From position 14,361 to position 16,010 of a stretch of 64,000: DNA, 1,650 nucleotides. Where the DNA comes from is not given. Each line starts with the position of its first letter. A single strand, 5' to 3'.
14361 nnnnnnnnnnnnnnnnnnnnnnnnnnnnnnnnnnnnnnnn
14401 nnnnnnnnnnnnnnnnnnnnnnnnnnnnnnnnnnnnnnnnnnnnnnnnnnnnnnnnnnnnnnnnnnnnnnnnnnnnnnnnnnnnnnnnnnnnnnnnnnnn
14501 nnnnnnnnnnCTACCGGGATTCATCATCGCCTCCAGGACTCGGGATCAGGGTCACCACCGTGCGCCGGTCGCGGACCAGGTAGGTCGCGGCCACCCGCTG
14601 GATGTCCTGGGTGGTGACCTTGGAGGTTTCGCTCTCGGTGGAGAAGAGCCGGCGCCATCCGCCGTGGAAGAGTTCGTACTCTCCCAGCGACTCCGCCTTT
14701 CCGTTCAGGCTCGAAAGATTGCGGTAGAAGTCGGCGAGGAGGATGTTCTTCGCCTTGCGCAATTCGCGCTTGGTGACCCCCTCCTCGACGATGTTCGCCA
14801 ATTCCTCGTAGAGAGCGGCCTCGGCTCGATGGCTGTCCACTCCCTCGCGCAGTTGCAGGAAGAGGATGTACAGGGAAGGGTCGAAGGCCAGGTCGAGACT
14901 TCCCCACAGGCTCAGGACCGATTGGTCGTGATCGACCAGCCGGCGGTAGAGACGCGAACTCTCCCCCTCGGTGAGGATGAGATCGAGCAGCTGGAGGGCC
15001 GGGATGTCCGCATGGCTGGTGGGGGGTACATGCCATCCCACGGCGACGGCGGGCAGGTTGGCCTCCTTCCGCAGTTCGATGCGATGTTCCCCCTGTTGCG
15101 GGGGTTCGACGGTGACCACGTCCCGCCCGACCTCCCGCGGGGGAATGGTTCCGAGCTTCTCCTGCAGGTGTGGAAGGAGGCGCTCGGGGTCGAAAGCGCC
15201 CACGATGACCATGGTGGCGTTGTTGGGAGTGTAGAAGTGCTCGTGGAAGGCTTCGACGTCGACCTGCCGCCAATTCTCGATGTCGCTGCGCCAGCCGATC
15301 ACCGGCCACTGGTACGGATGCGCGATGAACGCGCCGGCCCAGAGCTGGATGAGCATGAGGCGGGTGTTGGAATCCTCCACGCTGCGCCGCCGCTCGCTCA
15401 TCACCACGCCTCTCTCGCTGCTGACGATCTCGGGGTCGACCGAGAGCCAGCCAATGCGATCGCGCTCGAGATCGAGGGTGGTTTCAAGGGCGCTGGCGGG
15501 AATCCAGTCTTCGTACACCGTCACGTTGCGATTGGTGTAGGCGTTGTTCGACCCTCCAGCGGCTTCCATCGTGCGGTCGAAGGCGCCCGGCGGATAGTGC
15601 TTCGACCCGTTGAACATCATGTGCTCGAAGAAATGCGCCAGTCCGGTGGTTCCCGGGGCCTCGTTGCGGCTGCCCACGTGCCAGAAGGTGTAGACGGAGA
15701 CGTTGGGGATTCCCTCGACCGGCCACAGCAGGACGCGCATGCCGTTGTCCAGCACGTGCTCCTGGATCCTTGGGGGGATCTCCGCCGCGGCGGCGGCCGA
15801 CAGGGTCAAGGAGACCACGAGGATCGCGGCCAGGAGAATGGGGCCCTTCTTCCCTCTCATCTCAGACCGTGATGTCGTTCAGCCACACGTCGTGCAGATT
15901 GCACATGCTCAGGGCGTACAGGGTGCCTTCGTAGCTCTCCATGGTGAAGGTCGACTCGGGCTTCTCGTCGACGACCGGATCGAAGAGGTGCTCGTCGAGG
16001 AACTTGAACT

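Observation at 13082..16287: Periplasmic operon: Tat-exported superoxide reductase followed by an active/inactive M16 peptidase pair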

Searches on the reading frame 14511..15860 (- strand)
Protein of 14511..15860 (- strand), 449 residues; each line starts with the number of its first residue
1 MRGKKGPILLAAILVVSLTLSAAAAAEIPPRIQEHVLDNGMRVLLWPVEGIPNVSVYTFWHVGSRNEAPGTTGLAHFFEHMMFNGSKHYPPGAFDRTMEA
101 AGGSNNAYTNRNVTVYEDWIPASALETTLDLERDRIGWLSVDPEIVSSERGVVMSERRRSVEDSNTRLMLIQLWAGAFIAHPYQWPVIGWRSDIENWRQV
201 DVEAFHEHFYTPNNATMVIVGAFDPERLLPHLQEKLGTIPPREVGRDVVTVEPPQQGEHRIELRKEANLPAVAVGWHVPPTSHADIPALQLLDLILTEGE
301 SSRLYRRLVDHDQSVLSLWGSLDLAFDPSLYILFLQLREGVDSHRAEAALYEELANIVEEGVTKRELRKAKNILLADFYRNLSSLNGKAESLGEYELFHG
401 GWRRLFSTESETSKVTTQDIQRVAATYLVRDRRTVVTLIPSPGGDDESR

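Call 3: search_protein_families(library=pfam, proteins=[window:14511-15860:-], max_evalue=0.01)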
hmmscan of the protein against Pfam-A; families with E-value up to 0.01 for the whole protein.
window:14511-15860:- (449 aa): 2 families
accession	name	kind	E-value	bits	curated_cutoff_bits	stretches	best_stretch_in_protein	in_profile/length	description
PF05193.26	Peptidase_M16_C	-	1.7e-30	106.7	23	1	201-374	6-181/181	Peptidase M16 inactive domain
PF00675.25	Peptidase_M16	-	4.6e-20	72.5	22.3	1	56-184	15-142/149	Insulinase (Peptidase family M16)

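Call 4: search_protein_families(library=ncbifam, proteins=[window:14511-15860:-], max_evalue=0.01)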
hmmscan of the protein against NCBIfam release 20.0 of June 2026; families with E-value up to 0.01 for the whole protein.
window:14511-15860:- (449 aa): 4 families
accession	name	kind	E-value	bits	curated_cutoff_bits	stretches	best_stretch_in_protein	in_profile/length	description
NF047421.1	YfmH_fam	equivalog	4.9e-20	72.1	250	1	36-440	14-423/425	EF-P 5-aminopentanol modification-associated protein YfmH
NF011681.0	PRK15101.1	equivalog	1.4e-15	56.4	765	1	36-251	48-267/961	pitrilysin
NF047422.1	YfmF_fam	equivalog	5.5e-09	35.4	285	1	142-426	120-400/412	EF-P 5-aminopentanol modification-associated protein YfmF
TIGR02110.1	PQQ_syn_pqqF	equivalog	5.7e-09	35.3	320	1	62-221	30-192/697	pyrroloquinoline quinone biosynthesis protein PqqF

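Call 27: search_solved_structures(query=window:14511-15860:-, max_evalue=1e-10, show_alignments=1)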
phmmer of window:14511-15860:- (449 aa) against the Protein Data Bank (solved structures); distinct sequences matched with E-value up to 1e-10: 59.
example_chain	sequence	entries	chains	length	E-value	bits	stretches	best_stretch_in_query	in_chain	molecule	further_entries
3amj_C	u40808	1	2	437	3.3e-66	227.2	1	34-443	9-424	zinc peptidase active subunit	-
3ami_A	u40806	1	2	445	3.5e-66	227.1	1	34-443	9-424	zinc peptidase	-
4nnz_A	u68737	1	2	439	5.8e-55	190.2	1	33-448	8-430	Probable zinc protease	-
5euf_A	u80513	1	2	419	6.3e-49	170.3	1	30-438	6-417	Protease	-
3hdi_A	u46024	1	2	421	6.7e-26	94.4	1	35-428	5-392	Processing protease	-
7v4y_A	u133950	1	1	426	4.9e-25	91.5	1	33-422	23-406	Putative zinc protease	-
3eoq_A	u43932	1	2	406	2.3e-24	89.3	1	33-422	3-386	Putative zinc protease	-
6oft_A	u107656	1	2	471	2.3e-23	86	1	35-375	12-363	Probable zinc protease PqqL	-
6ofs_A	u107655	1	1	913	4.6e-23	85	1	35-375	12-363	Probable zinc protease PqqL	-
9cg3_L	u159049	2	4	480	1.2e-22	83.7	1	2-296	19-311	Cytochrome b-c1 complex subunit 1, mitochondrial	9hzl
9h8t_L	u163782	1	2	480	5.5e-22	81.5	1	2-296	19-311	Ubiquinol-cytochrome c reductase core protein 1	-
5xte_L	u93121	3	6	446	2.3e-21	79.4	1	22-296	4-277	Cytochrome b-c1 complex subunit 1, mitochondrial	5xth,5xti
3ih6_A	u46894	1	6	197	7.8e-20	74.4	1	248-441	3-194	Putative zinc protease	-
5okd_A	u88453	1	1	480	1.1e-19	73.9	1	2-296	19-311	Cytochrome b-c1 complex subunit 1, mitochondrial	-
1sqb_A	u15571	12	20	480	1.5e-19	73.4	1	2-296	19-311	Ubiquinol-cytochrome C reductase complex core protein I, mitochondrial | Ubiquinol-cytochrome-c reductase complex core protein I, mitochondrial precursor | CYTO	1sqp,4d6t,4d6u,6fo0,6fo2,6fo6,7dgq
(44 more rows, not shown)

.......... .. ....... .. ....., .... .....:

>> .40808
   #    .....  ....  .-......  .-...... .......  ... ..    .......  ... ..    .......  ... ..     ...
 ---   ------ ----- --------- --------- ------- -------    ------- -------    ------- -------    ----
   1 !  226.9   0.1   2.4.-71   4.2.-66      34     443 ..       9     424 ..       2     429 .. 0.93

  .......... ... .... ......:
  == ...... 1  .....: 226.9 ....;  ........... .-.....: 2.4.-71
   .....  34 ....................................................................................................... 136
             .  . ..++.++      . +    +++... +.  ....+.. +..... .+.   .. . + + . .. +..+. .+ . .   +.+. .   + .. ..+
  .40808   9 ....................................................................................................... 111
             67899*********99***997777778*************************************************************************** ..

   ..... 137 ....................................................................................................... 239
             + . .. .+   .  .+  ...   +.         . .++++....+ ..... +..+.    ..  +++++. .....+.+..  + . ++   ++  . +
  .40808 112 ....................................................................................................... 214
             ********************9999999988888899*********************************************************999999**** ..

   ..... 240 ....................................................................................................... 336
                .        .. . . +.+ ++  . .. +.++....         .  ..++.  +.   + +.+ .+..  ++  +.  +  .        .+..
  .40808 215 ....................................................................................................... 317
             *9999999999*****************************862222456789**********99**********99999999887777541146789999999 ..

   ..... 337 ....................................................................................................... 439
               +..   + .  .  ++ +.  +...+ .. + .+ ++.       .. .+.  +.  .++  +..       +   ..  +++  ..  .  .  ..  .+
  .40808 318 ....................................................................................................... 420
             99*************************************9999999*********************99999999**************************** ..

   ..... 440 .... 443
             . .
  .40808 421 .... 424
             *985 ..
